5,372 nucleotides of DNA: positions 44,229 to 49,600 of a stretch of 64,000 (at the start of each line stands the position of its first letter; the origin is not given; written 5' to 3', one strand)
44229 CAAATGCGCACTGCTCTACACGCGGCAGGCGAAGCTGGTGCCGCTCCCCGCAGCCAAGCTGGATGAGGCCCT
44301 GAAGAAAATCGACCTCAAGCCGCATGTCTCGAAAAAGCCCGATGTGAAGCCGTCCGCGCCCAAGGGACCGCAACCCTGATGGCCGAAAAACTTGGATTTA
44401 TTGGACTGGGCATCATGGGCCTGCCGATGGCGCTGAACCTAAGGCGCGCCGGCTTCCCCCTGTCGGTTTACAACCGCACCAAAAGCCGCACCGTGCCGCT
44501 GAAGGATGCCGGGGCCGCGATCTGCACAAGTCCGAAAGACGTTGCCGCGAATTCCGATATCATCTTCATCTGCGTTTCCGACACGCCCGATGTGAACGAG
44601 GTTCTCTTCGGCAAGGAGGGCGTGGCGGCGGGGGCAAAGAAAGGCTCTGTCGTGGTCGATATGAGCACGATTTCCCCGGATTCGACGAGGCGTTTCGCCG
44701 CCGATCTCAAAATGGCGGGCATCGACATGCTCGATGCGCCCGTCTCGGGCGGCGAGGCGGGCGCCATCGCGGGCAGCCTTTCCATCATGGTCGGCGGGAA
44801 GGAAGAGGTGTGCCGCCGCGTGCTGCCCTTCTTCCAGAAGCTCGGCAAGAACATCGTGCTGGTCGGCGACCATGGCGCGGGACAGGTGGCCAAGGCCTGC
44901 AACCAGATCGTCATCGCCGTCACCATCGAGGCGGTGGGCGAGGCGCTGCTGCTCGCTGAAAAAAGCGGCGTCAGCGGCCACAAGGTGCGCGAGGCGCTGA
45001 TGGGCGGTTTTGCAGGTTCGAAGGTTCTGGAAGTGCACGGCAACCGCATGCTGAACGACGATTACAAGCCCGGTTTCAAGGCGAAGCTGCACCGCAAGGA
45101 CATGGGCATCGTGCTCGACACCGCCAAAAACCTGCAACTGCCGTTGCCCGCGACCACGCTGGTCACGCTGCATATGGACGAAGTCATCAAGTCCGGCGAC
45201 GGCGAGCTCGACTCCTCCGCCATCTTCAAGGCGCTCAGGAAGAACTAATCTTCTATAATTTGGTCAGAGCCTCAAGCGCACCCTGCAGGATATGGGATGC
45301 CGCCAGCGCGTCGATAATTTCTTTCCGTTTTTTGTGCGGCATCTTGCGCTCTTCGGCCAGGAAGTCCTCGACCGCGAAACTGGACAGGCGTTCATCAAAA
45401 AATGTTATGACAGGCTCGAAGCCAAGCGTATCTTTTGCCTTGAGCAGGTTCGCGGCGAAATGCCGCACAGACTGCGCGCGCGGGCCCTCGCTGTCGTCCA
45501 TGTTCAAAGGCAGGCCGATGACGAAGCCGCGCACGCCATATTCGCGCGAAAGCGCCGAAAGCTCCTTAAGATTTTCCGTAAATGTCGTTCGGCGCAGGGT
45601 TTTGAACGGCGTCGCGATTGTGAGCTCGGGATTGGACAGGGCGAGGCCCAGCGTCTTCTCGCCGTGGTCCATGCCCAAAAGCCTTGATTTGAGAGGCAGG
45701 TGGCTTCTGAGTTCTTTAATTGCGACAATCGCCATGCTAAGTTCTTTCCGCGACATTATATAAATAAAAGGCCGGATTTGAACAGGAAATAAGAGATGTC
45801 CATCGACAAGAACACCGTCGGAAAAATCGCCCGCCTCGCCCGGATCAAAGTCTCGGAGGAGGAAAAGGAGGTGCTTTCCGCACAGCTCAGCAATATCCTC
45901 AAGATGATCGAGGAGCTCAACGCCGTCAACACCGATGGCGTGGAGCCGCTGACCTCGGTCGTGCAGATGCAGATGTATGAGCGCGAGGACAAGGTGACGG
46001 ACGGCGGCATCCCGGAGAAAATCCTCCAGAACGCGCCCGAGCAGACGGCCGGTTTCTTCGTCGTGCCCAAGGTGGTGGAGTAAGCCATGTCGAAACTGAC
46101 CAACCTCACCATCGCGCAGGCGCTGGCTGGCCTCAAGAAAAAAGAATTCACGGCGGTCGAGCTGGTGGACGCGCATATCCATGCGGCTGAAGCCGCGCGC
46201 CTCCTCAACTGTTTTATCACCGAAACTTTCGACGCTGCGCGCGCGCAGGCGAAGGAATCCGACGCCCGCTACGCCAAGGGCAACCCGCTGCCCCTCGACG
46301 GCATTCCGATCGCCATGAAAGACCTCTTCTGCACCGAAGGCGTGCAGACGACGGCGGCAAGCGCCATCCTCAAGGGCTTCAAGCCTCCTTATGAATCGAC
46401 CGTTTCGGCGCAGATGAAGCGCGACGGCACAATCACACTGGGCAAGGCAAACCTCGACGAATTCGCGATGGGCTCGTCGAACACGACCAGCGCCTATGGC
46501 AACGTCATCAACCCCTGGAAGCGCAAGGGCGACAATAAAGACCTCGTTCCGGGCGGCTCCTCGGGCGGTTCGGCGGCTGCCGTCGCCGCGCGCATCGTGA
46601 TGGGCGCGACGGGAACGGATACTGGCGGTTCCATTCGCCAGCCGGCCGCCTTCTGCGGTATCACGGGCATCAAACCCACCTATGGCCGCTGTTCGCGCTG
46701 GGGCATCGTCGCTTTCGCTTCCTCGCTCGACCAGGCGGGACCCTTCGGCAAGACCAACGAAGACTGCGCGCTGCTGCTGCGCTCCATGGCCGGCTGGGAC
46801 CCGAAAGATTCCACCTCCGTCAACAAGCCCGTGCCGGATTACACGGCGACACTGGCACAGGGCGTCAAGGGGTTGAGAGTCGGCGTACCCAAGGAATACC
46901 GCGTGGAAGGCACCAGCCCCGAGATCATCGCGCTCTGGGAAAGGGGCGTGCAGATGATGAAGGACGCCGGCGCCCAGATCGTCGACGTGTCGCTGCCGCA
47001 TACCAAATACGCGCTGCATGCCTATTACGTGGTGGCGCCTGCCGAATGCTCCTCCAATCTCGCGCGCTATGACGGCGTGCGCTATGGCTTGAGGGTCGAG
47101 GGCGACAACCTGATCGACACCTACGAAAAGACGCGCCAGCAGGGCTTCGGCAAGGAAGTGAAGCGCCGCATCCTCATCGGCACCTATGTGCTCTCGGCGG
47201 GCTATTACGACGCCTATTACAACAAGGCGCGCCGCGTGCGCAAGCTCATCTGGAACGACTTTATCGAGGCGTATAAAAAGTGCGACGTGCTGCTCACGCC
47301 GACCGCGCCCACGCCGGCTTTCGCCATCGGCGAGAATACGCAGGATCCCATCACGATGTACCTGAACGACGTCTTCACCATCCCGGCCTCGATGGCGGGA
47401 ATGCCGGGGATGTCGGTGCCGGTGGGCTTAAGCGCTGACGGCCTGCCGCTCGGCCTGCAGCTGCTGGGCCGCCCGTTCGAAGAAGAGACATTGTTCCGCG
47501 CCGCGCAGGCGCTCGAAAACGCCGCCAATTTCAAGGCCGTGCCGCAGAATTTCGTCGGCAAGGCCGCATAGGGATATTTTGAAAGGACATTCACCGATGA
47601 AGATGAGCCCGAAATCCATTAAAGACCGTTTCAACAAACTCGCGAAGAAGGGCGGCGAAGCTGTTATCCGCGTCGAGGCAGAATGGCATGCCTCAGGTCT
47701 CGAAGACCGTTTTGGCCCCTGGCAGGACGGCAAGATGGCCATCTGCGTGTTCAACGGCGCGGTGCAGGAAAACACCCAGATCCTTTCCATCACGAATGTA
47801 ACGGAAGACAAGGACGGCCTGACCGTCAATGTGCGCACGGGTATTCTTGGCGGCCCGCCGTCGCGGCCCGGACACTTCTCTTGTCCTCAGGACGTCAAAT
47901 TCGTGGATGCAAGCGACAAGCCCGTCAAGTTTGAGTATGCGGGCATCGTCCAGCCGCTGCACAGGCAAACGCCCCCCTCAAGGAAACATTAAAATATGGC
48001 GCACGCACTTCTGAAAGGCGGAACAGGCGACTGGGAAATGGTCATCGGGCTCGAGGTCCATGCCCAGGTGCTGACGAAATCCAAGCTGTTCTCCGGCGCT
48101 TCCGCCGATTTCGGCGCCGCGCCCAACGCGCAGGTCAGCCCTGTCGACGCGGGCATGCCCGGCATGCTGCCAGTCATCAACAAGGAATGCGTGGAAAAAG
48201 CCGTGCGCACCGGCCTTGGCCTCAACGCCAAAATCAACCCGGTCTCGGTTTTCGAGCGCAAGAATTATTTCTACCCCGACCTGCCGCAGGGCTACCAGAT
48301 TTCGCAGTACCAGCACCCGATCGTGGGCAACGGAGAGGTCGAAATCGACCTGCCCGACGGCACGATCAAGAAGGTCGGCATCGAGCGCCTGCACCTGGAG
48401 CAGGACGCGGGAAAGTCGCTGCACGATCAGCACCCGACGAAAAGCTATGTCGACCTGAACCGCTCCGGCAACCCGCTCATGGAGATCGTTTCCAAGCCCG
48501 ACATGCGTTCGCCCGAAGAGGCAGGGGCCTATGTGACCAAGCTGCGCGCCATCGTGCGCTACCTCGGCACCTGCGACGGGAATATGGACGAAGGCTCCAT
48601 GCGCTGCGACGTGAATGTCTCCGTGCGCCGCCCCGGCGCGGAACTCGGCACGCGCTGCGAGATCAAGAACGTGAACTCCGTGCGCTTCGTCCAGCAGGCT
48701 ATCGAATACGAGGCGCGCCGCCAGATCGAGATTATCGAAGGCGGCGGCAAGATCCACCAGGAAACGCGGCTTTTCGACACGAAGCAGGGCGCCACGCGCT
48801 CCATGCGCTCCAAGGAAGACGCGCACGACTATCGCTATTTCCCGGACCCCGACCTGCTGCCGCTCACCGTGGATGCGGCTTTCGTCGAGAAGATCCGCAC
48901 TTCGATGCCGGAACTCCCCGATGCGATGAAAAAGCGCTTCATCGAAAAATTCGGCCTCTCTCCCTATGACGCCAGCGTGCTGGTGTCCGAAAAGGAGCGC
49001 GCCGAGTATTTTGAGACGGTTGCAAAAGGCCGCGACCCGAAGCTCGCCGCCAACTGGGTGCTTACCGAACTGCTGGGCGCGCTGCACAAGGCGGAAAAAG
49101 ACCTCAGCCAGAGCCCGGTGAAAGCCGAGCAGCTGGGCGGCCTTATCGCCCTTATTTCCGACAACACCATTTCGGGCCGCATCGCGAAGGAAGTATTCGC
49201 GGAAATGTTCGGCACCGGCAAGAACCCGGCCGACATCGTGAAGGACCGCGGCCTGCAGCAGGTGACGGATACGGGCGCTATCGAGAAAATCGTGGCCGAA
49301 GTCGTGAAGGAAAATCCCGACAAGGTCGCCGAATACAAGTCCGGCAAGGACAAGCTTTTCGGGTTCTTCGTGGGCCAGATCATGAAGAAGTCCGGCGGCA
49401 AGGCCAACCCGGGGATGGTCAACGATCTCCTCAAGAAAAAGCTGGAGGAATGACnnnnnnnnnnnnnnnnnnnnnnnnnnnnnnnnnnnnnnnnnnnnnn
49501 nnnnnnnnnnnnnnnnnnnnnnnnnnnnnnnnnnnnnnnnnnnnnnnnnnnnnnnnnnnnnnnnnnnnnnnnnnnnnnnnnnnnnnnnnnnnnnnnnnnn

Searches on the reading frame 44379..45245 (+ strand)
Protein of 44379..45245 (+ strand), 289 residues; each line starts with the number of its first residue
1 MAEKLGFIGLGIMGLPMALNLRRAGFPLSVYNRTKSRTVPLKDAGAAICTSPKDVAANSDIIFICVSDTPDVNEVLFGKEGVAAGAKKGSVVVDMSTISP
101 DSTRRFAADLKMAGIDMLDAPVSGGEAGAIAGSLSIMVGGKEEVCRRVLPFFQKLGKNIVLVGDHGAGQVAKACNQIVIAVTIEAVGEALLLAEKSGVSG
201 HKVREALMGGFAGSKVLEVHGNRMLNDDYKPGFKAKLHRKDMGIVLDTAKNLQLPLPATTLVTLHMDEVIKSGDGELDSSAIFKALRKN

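Call 77: search_protein_families(library=ncbifam, proteins=[window:44379-45245:+], max_evalue=0.001)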
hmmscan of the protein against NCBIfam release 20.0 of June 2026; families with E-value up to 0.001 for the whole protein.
window:44379-45245:+ (289 aa): 12 families
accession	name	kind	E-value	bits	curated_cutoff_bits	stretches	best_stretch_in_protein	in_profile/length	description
TIGR01505.1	tartro_sem_red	equivalog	1.8e-103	345.8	340.75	1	4-287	1-284/291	2-hydroxy-3-oxopropionate reductase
NF011633.0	PRK15059.1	equivalog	3.7e-92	308.6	451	1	4-286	2-283/292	2-hydroxy-3-oxopropionate reductase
NF008592.0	PRK11559.1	equivalog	3.9e-90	302.1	397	1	1-284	1-284/296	2-hydroxy-3-oxopropionate reductase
TIGR01692.1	HIBADH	equivalog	1.5e-60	205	291.6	1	7-287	1-288/288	3-hydroxyisobutyrate dehydrogenase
NF043037.1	ThreonDh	equivalog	2.3e-54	184.8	350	1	3-285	3-286/297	L-threonate dehydrogenase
NF012005.0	PRK15461.1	equivalog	3.4e-48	164.3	348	1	4-288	3-288/298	sulfolactaldehyde 3-reductase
NF007161.0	PRK09599.1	subfamily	2.6e-19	69.6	271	1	4-190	2-191/302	NADP-dependent phosphogluconate dehydrogenase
TIGR00873.1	gnd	equivalog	1.1e-17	64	426.7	1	5-189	2-196/467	decarboxylating NADP(+)-dependent phosphogluconate dehydrogenase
TIGR00872.1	gnd_rel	equivalog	1.4e-17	63.9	297.2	1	4-196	2-195/299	phosphogluconate dehydrogenase (NAD(+)-dependent, decarboxylating)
NF006765.0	PRK09287.1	equivalog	3.6e-17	62.4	413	1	3-189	4-200/476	NADP-dependent phosphogluconate dehydrogenase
TIGR03026.1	NDP-sugDHase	subfamily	1.6e-07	30.5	189.8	1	49-207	67-243/413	nucleotide sugar dehydrogenase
NF004017.0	PRK05479.1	equivalog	0.00055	18.8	336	0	3-70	18-85/337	ketol-acid reductoisomerase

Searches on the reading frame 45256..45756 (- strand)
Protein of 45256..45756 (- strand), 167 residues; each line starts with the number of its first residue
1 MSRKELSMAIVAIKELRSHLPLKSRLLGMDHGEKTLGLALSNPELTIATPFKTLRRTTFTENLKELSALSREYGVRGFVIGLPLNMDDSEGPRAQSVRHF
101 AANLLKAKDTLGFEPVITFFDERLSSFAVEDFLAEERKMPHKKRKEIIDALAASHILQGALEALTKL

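Call 81: search_protein_families(library=pfam, proteins=[window:45256-45756:-], max_evalue=0.001)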
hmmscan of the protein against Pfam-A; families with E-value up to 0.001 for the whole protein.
window:45256-45756:- (167 aa): 2 families
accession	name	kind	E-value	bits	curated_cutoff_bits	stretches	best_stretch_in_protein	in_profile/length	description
PF03652.20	RuvX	-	1.5e-35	122.9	29.2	1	25-162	2-133/134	Holliday junction resolvase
PF11115.13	DUF2623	-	0.00086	19.8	25.7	0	60-135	18-90/93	Protein of unknown function (DUF2623)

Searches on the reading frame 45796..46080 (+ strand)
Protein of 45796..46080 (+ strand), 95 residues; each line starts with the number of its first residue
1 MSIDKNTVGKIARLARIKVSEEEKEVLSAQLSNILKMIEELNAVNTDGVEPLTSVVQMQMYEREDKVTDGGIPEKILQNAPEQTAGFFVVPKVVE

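Call 81: search_protein_families(library=pfam, proteins=[window:45796-46080:+], max_evalue=0.001)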
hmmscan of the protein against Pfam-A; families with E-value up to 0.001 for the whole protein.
window:45796-46080:+ (95 aa): 1 family
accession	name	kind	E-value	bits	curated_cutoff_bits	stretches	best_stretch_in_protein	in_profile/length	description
PF02686.20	GatC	-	9.7e-21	74.2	23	1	19-90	1-66/66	Glu-tRNAGln amidotransferase C subunit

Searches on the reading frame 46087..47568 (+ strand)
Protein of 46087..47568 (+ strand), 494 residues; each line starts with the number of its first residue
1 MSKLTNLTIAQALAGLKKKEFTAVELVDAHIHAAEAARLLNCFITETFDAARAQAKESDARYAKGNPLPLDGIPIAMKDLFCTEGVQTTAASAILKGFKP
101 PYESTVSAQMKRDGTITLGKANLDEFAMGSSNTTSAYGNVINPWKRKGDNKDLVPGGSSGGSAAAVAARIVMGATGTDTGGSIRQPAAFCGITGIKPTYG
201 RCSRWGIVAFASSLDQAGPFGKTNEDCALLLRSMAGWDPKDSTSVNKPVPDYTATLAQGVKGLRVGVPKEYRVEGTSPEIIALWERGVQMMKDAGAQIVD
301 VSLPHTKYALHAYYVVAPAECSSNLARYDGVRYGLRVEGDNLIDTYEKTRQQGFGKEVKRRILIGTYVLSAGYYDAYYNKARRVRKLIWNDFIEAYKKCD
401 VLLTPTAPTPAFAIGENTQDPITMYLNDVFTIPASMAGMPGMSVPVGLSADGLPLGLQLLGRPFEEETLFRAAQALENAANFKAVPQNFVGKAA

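Call 81: search_protein_families(library=pfam, proteins=[window:46087-47568:+], max_evalue=0.001)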
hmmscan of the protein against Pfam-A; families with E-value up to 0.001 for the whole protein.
window:46087-47568:+ (494 aa): 1 family
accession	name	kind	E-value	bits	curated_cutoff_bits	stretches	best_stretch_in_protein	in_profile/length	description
PF01425.27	Amidase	-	1.1e-147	493.1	27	1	25-469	1-444/445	Amidase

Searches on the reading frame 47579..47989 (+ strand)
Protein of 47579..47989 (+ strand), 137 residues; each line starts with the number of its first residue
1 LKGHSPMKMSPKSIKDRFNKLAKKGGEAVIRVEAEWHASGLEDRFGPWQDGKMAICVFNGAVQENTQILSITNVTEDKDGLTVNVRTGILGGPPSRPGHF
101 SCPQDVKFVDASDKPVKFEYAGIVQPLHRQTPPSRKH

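Call 3: search_protein_families(library=pfam, proteins=[window:47579-47989:+], max_evalue=1)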
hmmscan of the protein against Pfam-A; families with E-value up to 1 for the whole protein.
window:47579-47989:+ (137 aa): 1 family
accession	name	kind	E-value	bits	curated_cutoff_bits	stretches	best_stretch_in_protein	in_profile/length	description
PF10488.14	PP1c_bdg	-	0.038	14.1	26.1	1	33-69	178-214/230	Phosphatase-1 catalytic subunit binding region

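Call 33: search_protein_families(library=padloc, proteins=[window:47579-47989:+], max_evalue=0.1)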
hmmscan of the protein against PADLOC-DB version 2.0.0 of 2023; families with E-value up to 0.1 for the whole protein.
window:47579-47989:+ (137 aa): 0 families

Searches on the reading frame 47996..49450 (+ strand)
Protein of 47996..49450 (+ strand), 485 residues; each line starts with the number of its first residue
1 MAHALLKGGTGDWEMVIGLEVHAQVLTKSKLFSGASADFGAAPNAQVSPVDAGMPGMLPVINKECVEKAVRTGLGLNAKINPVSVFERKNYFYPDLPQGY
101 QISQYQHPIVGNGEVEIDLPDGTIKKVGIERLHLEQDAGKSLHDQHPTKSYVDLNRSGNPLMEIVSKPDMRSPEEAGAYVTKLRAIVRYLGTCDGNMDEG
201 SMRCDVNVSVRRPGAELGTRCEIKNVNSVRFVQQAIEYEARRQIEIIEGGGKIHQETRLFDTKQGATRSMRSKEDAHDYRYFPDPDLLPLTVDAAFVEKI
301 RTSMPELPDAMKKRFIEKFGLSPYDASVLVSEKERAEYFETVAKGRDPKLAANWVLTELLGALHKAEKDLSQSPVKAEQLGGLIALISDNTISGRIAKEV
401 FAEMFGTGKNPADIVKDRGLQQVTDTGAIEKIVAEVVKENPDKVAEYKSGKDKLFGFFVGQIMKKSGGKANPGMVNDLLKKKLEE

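Call 4: search_protein_families(library=ncbifam, proteins=[window:47996-49450:+], max_evalue=1)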
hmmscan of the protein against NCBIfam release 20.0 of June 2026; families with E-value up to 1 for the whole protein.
window:47996-49450:+ (485 aa): 9 families
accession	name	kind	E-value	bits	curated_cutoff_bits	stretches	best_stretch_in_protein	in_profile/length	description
NF004015.0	PRK05477.1-5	equivalog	2.1e-256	851.1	628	1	3-484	5-487/488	Asp-tRNA(Asn)/Glu-tRNA(Gln) amidotransferase subunit GatB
NF004014.0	PRK05477.1-4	equivalog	1e-222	740.1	414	1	12-484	2-475/475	Asp-tRNA(Asn)/Glu-tRNA(Gln) amidotransferase subunit GatB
NF004012.0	PRK05477.1-2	equivalog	6.7e-199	661.6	338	1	12-485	3-480/481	Asp-tRNA(Asn)/Glu-tRNA(Gln) amidotransferase subunit GatB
TIGR00133.1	gatB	equivalog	1.8e-177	590.7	314.8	1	12-483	3-480/481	Asp-tRNA(Asn)/Glu-tRNA(Gln) amidotransferase subunit GatB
NF004011.1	PRK05477.1-1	equivalog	2.5e-173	577.2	680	1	13-484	3-474/475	Asp-tRNA(Asn)/Glu-tRNA(Gln) amidotransferase subunit GatB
NF004013.0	PRK05477.1-3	equivalog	7.8e-149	496.3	653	1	12-484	16-500/501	Asp-tRNA(Asn)/Glu-tRNA(Gln) amidotransferase subunit GatB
NF003107.0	PRK04028.1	equivalog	3.5e-51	174.4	456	3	253-484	403-625/630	Glu-tRNA(Gln) amidotransferase subunit GatE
NF011291.0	PRK14703.1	equivalog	1.9e-43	148.8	681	1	309-484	597-768/769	glutamine--tRNA ligase/YqeY domain fusion protein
TIGR00134.1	gatE_arch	equivalog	5.5e-40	137.2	319.55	2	262-485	405-620/622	Glu-tRNA(Gln) amidotransferase subunit GatE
